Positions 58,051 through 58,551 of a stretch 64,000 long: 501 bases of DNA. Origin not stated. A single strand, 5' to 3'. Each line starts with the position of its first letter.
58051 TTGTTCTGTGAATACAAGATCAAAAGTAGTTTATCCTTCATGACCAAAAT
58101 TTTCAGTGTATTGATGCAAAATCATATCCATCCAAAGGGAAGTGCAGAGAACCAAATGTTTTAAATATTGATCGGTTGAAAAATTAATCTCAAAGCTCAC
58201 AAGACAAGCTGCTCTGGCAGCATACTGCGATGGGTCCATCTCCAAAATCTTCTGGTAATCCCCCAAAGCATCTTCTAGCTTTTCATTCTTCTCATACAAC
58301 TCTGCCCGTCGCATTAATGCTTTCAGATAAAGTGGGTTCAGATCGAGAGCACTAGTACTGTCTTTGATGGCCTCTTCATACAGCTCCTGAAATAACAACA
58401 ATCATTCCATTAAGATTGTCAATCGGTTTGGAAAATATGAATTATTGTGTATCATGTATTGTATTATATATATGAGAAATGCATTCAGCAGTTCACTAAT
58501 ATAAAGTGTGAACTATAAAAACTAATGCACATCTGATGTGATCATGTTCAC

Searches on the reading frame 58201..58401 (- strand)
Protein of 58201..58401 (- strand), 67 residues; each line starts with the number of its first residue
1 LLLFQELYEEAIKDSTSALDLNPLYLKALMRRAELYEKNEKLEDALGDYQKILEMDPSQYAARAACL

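Call 29: search_solved_structures(query=window:58201-58401:-, max_evalue=0.01)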
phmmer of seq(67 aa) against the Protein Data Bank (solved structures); distinct sequences matched with E-value up to 0.01: 91 (the best 60 are shown).
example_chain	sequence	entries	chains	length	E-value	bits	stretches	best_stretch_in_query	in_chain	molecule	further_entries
9qhb_A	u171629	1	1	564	5.3e-20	73.7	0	7-62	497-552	Engineered tetratricopeptide repeat protein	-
9hb4_G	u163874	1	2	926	1.1e-16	63.3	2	8-62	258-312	Sperm-associated antigen 1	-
8bu0_A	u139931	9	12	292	6.7e-15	57.7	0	7-62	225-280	Consensus tetratricopeptide repeat protein | Crystal structure of an 8-repeat consensus TPR superhelix with Zinc. | Monomer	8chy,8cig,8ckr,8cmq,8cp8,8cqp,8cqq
9gzg_A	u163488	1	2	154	1.9e-11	46.9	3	7-62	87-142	Engineered CTPR protein with glutamic acids for conductivity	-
9qhc_A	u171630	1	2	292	4.1e-11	45.8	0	7-59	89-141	Engineered tetratricopeptide repeat protein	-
7obi_A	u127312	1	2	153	2.1e-10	43.6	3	7-60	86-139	CTPR-rv4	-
6fo1_G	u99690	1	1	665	4.8e-10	42.5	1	11-62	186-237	RNA polymerase II-associated protein 3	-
9pkq_A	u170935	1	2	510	3.5e-09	39.7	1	7-52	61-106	Mitochondrial import receptor subunit TOM70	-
7kdt_A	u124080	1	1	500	3.6e-09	39.7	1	7-52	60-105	Mitochondrial import receptor subunit TOM70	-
3kd7_A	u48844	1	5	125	3.8e-09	39.6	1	7-63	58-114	CTPR390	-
9yr4_A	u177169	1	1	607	4.4e-09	39.5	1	7-52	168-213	Mitochondrial import receptor subunit TOM70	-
7dhg_C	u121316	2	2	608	4.4e-09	39.4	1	7-52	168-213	Mitochondrial import receptor subunit TOM70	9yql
3lca_A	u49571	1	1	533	4.5e-08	36.3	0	9-50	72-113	Protein TOM71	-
3fp2_A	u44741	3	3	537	4.6e-08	36.2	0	9-50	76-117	TPR repeat-containing protein YHR117W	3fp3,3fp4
7yeh_B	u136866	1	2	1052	5e-08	36.1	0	14-58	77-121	UDP-N-acetylglucosamine--peptide N-acetylglucosaminyltransferase 110 kDa subunit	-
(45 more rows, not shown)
